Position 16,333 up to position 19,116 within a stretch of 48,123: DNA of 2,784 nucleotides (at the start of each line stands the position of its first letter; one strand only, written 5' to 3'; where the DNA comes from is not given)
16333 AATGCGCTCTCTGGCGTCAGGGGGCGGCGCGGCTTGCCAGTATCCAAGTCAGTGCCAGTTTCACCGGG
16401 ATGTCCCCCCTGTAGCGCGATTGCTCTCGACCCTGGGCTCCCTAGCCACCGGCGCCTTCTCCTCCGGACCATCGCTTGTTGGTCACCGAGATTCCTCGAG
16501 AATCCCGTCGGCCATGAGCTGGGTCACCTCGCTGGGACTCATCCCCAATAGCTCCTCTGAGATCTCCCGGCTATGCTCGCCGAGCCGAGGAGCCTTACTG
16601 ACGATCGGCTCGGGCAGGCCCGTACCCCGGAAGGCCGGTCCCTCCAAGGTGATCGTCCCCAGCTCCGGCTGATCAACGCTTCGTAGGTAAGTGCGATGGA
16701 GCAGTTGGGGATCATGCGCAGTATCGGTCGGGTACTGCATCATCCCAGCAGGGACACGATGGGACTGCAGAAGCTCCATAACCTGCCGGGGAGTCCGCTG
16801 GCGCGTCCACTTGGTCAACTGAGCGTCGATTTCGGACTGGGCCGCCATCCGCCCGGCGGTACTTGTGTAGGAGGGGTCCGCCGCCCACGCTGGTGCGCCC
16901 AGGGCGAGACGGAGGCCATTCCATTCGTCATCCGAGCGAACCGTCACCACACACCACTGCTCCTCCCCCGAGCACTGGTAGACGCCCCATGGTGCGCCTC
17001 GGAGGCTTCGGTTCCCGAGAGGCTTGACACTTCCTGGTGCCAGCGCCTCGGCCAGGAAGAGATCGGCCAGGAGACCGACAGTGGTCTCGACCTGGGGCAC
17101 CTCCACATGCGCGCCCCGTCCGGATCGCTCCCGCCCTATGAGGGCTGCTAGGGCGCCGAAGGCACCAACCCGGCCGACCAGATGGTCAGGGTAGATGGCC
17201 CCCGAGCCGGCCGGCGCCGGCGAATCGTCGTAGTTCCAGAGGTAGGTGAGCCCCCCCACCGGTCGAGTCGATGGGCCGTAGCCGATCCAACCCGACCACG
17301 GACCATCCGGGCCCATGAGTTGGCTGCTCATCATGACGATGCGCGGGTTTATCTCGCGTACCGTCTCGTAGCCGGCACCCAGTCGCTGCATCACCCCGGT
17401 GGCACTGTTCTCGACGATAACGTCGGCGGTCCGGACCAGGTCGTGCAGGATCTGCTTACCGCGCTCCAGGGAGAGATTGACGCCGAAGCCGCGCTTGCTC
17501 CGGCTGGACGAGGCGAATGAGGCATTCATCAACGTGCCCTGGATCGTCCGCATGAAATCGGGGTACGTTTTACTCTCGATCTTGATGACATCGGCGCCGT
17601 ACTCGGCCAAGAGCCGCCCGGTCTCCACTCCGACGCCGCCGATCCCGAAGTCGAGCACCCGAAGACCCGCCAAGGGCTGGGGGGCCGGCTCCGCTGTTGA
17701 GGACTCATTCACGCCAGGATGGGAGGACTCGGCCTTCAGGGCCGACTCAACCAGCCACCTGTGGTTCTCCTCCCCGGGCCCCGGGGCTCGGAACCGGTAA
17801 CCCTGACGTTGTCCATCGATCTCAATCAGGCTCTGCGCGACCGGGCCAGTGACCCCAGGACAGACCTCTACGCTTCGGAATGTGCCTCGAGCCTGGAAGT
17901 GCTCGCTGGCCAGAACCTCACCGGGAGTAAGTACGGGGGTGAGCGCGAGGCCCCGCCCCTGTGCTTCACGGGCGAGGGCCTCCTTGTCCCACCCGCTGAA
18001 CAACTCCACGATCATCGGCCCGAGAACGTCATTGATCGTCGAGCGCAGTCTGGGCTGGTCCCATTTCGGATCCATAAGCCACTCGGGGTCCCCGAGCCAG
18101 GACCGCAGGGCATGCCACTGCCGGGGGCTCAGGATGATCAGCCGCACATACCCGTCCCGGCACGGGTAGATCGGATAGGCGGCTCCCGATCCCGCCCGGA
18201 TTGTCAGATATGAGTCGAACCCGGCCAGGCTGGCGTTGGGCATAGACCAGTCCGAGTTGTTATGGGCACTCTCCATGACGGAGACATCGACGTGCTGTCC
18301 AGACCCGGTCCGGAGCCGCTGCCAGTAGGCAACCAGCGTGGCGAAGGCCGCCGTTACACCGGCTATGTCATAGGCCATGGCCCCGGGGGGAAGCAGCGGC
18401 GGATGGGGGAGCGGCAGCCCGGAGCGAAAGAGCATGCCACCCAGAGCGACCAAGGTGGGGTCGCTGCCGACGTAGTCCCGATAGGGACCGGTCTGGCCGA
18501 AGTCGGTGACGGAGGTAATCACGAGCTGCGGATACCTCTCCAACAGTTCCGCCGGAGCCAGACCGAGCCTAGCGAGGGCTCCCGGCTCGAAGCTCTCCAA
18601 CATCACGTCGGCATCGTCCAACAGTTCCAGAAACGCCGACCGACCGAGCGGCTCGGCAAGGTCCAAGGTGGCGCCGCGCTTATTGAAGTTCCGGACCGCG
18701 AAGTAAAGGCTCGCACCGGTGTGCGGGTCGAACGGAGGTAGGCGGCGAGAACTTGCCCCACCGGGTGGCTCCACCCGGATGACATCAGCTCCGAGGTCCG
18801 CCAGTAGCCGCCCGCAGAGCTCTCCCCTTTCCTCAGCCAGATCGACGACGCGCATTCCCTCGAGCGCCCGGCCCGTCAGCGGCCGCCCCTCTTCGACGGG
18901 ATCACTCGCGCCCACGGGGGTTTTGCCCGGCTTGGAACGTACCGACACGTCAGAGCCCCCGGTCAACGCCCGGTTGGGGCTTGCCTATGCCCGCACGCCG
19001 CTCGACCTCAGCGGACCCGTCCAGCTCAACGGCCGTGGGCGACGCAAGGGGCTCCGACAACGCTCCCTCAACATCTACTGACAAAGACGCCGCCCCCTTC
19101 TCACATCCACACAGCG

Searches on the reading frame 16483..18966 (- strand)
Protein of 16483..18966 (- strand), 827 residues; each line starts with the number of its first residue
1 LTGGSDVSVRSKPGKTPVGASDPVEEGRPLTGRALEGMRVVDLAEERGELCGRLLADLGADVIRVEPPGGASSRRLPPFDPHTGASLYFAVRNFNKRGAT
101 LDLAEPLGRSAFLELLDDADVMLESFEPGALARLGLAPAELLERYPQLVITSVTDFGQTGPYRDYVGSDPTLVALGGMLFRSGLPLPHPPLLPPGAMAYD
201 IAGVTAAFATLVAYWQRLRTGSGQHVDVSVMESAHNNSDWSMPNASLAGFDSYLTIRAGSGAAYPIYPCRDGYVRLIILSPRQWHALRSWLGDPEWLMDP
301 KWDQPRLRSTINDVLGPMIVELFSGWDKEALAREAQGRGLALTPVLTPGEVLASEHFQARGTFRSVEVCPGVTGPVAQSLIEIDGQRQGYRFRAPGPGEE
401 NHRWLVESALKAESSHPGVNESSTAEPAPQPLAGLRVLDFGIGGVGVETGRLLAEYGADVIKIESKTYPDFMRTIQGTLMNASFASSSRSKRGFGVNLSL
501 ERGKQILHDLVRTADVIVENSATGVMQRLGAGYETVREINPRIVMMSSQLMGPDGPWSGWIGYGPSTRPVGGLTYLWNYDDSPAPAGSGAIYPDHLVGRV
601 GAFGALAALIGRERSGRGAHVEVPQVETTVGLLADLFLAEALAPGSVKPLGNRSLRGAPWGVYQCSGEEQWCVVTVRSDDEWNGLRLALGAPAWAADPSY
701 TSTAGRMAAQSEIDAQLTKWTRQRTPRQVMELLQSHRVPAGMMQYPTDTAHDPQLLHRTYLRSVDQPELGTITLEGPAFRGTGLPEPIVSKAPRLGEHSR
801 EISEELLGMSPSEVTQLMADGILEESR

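Call 19: search_protein_families(library=pfam, proteins=[window:16483-18966:-], max_evalue=0.00001)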
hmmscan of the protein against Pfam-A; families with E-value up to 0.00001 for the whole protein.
window:16483-18966:- (827 aa): 1 family
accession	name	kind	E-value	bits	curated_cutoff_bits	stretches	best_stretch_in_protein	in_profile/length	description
PF02515.22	CoA_transf_3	-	2e-168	560.6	23.3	2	432-799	1-366/366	CoA-transferase family III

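Call 60: search_protein_families(library=ncbifam, proteins=[window:16483-18966:-], max_evalue=1e-40)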
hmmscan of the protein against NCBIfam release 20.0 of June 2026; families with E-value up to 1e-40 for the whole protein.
window:16483-18966:- (827 aa): 6 families
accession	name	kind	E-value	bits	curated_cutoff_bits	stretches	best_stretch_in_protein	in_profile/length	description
NF003809.0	PRK05398.1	subfamily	2.4e-87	293.2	442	0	33-234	3-204/416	formyl-CoA transferase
TIGR03253.1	oxalate_frc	equivalog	2.8e-83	280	504.2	1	430-822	2-415/416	formyl-CoA transferase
NF052585.1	SucGlutTfsCaiB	equivalog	2.1e-80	270.2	750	1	428-806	4-388/394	succinate--glutarate CoA-transferase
NF041294.1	Scnl_mescCoAtase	equivalog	1.5e-72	244.8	700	0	34-371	3-344/381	succinyl-CoA:mesaconate CoA-transferase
NF008511.0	PRK11430.1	equivalog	4.2e-69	233.5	522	0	426-805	4-378/381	CoA:oxalate CoA-transferase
NF002914.1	PRK03525.1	equivalog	2e-41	142.3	413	0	425-823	3-397/400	L-carnitine CoA-transferase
